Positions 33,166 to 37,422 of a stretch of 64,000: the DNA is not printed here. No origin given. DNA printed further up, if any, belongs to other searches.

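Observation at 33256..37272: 1318-aa SIR2-fusion protein (DSR1-like) with about 1000 aa of unassigned C-terminal sequence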

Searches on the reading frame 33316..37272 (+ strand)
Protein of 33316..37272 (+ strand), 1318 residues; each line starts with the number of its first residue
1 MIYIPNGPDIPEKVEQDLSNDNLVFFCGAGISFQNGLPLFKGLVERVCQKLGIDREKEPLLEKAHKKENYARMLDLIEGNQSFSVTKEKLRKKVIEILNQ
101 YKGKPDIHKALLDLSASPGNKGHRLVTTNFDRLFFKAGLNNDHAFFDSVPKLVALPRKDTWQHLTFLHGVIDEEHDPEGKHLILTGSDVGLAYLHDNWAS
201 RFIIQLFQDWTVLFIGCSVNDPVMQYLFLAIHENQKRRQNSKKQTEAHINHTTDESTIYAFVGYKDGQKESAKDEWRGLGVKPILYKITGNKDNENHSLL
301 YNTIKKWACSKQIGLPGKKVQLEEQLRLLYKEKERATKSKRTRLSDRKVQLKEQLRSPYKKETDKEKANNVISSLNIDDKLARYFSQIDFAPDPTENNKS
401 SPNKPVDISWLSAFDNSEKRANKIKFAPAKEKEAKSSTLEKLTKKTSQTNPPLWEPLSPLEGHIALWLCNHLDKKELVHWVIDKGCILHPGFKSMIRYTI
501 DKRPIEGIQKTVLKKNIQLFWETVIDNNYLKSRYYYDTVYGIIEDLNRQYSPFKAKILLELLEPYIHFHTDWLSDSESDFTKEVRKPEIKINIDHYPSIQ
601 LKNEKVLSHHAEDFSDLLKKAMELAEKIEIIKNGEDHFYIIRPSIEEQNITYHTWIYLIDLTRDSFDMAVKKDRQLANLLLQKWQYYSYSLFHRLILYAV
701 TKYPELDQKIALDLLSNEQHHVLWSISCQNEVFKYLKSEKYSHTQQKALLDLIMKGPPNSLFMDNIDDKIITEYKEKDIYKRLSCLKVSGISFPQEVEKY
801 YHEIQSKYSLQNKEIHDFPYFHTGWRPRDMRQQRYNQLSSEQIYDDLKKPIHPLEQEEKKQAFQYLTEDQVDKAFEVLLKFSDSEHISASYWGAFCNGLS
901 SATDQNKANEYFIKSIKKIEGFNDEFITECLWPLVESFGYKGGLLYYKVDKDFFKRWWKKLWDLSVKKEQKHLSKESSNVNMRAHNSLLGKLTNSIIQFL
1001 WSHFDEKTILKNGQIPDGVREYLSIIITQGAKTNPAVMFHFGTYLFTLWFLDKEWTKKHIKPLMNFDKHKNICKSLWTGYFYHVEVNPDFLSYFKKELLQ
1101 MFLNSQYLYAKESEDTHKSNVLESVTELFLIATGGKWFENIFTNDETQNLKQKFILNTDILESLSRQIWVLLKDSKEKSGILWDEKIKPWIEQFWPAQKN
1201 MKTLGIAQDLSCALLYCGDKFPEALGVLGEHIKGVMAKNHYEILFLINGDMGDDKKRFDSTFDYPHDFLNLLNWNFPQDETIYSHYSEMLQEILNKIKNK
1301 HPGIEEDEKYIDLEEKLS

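Call 6: search_protein_families(library=pfam, proteins=[window:33316-37272:+], max_evalue=0.01)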
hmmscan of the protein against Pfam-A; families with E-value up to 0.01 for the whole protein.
window:33316-37272:+ (1318 aa): 1 family
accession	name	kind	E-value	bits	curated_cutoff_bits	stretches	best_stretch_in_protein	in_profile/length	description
PF13289.12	SIR2_2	-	7.3e-17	62.2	24.5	1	125-284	3-141/141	SIR2-like domain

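Call 7: search_protein_families(library=padloc, proteins=[window:33316-37272:+], max_evalue=0.01)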
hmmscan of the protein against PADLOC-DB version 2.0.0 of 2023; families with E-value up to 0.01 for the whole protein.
window:33316-37272:+ (1318 aa): 7 families
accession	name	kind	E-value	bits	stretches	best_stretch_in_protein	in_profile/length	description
PDLC04167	Dsr1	-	1.5e-137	458.2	2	1-319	1-297/1248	-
PDLC02183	Dsr1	-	4.7e-116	387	2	1-319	1-302/1275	-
PDLC04166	Dsr1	-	1.7e-11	40.7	2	4-308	6-280/1227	-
PDLC00407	ThsA1|ThsA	-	3.7e-10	37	1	12-240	11-217/478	STALD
PDLC00409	ThsA1|ThsA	-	3.6e-08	31.1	1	13-241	13-219/242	STALD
PDLC04081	SIR2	-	0.0004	17.7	1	13-100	11-111/345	-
PDLC04088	SIR2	-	0.0016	15.6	0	11-55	10-54/390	-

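Call 9: search_solved_structures(query=window:33316-37272:+, max_evalue=1, show_alignments=2)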
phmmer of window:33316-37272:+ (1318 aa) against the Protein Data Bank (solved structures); distinct sequences matched with E-value up to 1: 2.
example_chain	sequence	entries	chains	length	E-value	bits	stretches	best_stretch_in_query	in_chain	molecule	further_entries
6lhx_A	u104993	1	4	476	0.005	17.6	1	16-239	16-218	ThsA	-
7uxt_B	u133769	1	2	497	0.0066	17.2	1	9-65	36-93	USG protein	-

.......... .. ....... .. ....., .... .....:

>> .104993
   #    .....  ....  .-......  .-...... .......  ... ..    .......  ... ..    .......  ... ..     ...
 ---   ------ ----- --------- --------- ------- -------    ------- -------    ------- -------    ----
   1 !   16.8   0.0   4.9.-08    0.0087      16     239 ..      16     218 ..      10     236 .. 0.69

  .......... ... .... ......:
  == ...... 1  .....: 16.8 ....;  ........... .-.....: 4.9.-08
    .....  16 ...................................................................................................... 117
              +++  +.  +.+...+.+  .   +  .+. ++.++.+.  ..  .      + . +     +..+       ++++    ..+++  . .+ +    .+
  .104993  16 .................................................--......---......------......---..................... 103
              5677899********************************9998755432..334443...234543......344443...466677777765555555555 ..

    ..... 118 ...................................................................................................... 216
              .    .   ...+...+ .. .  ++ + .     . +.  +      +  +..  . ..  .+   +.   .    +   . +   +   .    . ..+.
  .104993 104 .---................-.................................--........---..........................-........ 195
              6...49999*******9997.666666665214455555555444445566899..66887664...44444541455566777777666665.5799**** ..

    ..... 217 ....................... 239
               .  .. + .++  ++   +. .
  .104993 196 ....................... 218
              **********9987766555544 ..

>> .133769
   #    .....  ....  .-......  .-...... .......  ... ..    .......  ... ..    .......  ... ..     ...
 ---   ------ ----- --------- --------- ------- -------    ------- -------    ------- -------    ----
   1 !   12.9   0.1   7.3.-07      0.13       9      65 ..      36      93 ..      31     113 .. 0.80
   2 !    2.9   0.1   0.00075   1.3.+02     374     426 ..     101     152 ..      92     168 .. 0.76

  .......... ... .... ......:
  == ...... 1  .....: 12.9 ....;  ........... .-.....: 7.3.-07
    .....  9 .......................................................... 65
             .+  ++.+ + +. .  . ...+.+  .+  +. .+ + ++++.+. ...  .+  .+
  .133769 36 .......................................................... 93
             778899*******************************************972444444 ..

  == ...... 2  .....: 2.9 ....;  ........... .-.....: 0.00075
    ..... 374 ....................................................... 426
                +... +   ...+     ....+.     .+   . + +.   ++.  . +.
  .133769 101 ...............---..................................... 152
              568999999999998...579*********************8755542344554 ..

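Call 11: search_protein_families(library=ncbifam, proteins=[window:33316-37269:+], max_evalue=0.01)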
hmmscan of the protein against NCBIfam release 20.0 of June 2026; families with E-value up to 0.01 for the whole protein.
window:33316-37269:+ (1318 aa): 1 family
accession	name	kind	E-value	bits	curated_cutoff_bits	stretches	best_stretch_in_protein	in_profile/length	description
NF041818.1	Dsr1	equivalog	1.6e-154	516.5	1400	2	462-1315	413-1260/1263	anti-phage defense-associated sirtuin Dsr1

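Call 12: find_homologous_proteins(query=window:33316-37269:+, max_evalue=0.00001)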
Query window:33316-37269:+ (1318 aa): 1615 proteins with E <= 0.00001 among 8000 candidates; the best 120 are listed.
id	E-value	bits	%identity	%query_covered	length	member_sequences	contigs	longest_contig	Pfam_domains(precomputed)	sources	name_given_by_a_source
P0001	0.0e+0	3059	100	100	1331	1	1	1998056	PF13289.13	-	-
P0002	0.0e+0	1826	64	100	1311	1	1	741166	PF13289.13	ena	-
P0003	0.0e+0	1619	58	100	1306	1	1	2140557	PF13289.13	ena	-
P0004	0.0e+0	1326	51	100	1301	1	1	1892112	PF13289.13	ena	-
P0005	0.0e+0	1300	49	100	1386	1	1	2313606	PF13289.13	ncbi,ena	-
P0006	0.0e+0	1250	48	100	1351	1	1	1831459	PF13289.13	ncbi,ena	-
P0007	0.0e+0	1210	47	100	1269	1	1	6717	PF13289.13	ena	-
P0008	0.0e+0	1200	49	100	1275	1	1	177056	PF13289.13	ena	-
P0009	0.0e+0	1187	47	100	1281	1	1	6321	PF13289.13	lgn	-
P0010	0.0e+0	1187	48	98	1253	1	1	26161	PF13289.13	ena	-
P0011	0.0e+0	1182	47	100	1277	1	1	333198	PF13289.13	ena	-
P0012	0.0e+0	1173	46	100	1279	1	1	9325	PF13289.13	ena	-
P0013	0.0e+0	1151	50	90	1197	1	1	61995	PF13289.13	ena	-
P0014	0.0e+0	1140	46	100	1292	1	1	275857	PF13289.13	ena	-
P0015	0.0e+0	1140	45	100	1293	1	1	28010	PF13289.13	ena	-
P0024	0.0e+0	1079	44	100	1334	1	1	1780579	PF13289.13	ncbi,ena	-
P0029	0.0e+0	1053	44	100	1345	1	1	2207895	PF13289.13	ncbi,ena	-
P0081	2.0e-83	299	24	100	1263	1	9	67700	PF13289.13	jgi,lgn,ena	-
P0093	1.1e-81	293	25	100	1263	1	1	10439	PF13289.13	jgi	jgi:hypothetical protein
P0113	9.5e-80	287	27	60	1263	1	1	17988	PF13289.13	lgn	-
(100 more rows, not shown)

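Call 14: find_related_loci(query=window:33316-37269:+, collection=genome_contigs, flank=10000)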
Query window:33316-37269:+ (1318 aa) in genome_contigs; peptide patterns used: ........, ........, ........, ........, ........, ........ (x = any residue, [..] = any of these).
35 stretches matched a pattern, but none encodes a relative of the query by tblastn (E <= 1e-3).

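Call 16: find_encoding_contigs(protein=P0005, flank=10000, max_places=3)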
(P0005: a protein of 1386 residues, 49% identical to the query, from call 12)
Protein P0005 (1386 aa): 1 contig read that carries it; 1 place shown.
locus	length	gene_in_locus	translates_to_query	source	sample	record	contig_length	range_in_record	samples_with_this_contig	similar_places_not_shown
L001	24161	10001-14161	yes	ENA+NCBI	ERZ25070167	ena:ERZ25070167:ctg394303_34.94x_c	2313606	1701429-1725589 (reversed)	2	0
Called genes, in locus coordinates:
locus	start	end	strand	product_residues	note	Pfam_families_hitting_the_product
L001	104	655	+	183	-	PF12784:PDDEXK_2, PF09811:Yae1_N (weak), PF27070:HTH_Rpn_C (weak)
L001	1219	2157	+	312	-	PF02481:DNA_processg_A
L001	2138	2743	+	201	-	-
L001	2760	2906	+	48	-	-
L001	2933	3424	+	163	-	PF12784:PDDEXK_2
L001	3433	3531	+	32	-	-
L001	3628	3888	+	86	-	PF13173:AAA_14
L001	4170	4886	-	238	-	PF03118:RNA_pol_A_CTD, PF26169:HHH_XRCC3_RpoA (faint), PF14520:HHH_5 (faint), PF21794:RAD51D_N (faint)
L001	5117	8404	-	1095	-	PF04313:HSDR_N, PF04851:ResIII, PF18766:SWI2_SNF2, PF22679:T1R_D3-like, PF11867:T1RH-like_C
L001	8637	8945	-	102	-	PF01381:HTH_3 (weak)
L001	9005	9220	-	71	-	-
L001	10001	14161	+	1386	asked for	PF13289:SIR2_2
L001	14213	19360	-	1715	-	PF13173:AAA_14, PF13635:DUF4143, PF13428:TPR_14 (faint), PF25062:ARM_TT21_N (faint), PF07719:TPR_2 (faint), PF13174:TPR_6 (faint), PF13181:TPR_8 (faint), PF20698:PIN-TPR-GreABC, +2 more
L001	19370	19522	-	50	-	-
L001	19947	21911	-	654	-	PF11398:DUF2813 (weak), PF13175:AAA_15, PF13304:AAA_21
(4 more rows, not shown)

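Call 17: find_related_loci(query=A1, collection=genome_contigs, flank=10000)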
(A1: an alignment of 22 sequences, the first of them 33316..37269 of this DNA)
Query A1 (1318 aa) in genome_contigs; peptide patterns used: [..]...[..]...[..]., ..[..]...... (x = any residue, [..] = any of these).
86 stretches matched a pattern; 21 encode a relative of the query (tblastn E <= 1e-3); 20 distinct loci.
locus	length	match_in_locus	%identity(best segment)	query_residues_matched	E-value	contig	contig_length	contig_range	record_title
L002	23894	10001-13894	44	4-1317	0e+0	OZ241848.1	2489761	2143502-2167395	MAG: Bdellovibrionales bacterium isolate 96141382-e311-45bf-910f-4fc7ba283183 genome assembly, chromosome: 1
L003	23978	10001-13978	44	4-1316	0e+0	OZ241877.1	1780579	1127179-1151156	MAG: Bdellovibrionales bacterium isolate b9654245-780c-40d9-9544-15e4b778e9f8 genome assembly, chromosome: 1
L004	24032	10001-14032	48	3-1317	0e+0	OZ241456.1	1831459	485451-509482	MAG: Bdellovibrionales bacterium isolate b7f951f6-ad55-4040-9540-f2673886bfab genome assembly, chromosome: 1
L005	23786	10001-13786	44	3-1318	0e+0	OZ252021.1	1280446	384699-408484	MAG: Bdellovibrionales bacterium isolate 6a496bf3-181e-4461-950e-825b0d533db7 genome assembly, chromosome: 1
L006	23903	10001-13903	43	1-1310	0e+0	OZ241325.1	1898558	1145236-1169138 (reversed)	MAG: Bdellovibrionales bacterium isolate 5873daf7-f675-449b-b565-b58649f8c905 genome assembly, chromosome: 1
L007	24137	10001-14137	49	1-1316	0e+0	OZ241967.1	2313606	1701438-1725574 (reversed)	MAG: Bdellovibrionales bacterium isolate 18183e43-9e19-4b4c-84d8-5252462bff35 genome assembly, chromosome: 1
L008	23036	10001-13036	40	4-1053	0e+0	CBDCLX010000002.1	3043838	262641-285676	MAG: Bdellovibrionales bacterium isolate c651e7dc-220c-40e6-9815-480c42f7b4bf genome assembly, contig: contig_2, whole g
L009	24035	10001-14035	44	1-1318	0e+0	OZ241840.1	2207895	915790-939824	MAG: Bdellovibrionales bacterium isolate c863a131-a975-4ce1-8af7-b9d89bf78701 genome assembly, chromosome: 1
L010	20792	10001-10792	32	6-307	5e-31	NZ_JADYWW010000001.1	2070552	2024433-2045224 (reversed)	Salinibacterium sp. SWN248 WN-248_scaffold1, whole genome shotgun sequence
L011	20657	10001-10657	35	6-237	3e-29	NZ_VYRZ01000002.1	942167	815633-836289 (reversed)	Microbacterium radiodurans strain DSM 25564 Scaffold2, whole genome shotgun sequence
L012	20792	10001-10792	31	6-307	2e-28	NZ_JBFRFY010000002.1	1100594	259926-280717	Leifsonia sp. 2TAF2 SCAFFOLD_1, whole genome shotgun sequence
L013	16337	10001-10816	29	3-308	6e-28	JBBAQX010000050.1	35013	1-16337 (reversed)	MAG: Lysinibacter sp. isolate EUL_204 ctg50-EUL_204, whole genome shotgun sequence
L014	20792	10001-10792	30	6-307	4e-27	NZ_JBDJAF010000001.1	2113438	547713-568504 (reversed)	Parafrigoribacterium mesophilum strain MSL-08 NODE_1_length_2113438_cov_106.160077, whole genome shotgun sequence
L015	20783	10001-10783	31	6-308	2e-26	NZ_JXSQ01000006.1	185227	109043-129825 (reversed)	Leucobacter komagatae strain VKM ST2845 L_komagatae_06, whole genome shotgun sequence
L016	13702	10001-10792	29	6-307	1e-25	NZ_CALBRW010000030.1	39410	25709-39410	MAG: uncultured Microbacterium sp. isolate SRR3997478_bin.61_CONCOCT_v1.1_MAG ERZ778018.766, whole genome shotgun sequen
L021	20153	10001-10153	67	1-51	2e-16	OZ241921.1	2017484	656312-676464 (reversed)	MAG: Bdellovibrionales bacterium isolate 862dbce8-506b-4fb4-becf-eb92c4bae3be genome assembly, chromosome: 1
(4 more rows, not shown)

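Call 19: search_solved_structures(query=A1, max_evalue=1)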
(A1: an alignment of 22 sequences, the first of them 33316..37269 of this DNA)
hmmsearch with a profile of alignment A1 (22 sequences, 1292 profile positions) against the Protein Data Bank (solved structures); distinct sequences matched with E-value up to 1: 10.
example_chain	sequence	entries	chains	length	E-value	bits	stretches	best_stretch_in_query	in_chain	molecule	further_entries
7uxt_B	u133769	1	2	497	7.6e-06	27.2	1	11-138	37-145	USG protein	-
8zsi_E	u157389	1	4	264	8.3e-06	27.1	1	13-64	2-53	Sir2 family NAD-dependent protein deacetylase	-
8zsf_D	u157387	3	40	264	8.4e-06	27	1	13-64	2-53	Sir2 family NAD-dependent protein deacetylase | KomC, SIR2 domain protein, NADase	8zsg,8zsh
9xvc_H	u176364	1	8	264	8.4e-06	27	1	13-64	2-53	KomC(H146N), a SIR2-domain NADase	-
6lhx_A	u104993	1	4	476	8e-05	23.8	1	16-239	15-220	ThsA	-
8bto_A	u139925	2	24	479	0.00055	21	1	15-239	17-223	NAD(+) hydrolase ThsA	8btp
8wc0_A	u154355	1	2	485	0.01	16.8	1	18-238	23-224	NAD(+) hydrolase ThsA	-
8cwy_A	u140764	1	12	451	0.23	12.3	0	704-763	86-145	T32-15-1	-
8cws_A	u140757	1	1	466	0.26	12.1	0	704-768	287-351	F4132-2 Chain A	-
5a1q_A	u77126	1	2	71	0.33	11.8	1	314-358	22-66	AF1502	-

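Call 31: find_encoding_contigs(protein=P0002, flank=10000, max_places=2)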
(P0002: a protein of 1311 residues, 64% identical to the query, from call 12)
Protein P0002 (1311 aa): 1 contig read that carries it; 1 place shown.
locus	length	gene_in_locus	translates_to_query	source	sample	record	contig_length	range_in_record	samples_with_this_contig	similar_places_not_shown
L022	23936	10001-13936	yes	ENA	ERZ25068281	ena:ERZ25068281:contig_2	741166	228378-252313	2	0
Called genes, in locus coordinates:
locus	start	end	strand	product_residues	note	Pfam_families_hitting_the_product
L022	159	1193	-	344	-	-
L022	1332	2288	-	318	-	-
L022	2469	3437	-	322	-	-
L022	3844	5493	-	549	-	-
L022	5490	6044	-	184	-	-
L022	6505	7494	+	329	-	PF04754:Transposase_31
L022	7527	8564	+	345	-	PF06114:Peptidase_M78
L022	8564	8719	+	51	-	PF14367:DUF4411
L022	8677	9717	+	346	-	PF04754:Transposase_31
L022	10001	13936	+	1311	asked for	PF13289:SIR2_2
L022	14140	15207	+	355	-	PF02481:DNA_processg_A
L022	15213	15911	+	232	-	-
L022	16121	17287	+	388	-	-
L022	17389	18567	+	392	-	PF01926:MMR_HSR1, PF02421:FeoB_N (weak), PF06071:YchF-GTPase_C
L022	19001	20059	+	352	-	PF13505:OMP_b-brl (faint)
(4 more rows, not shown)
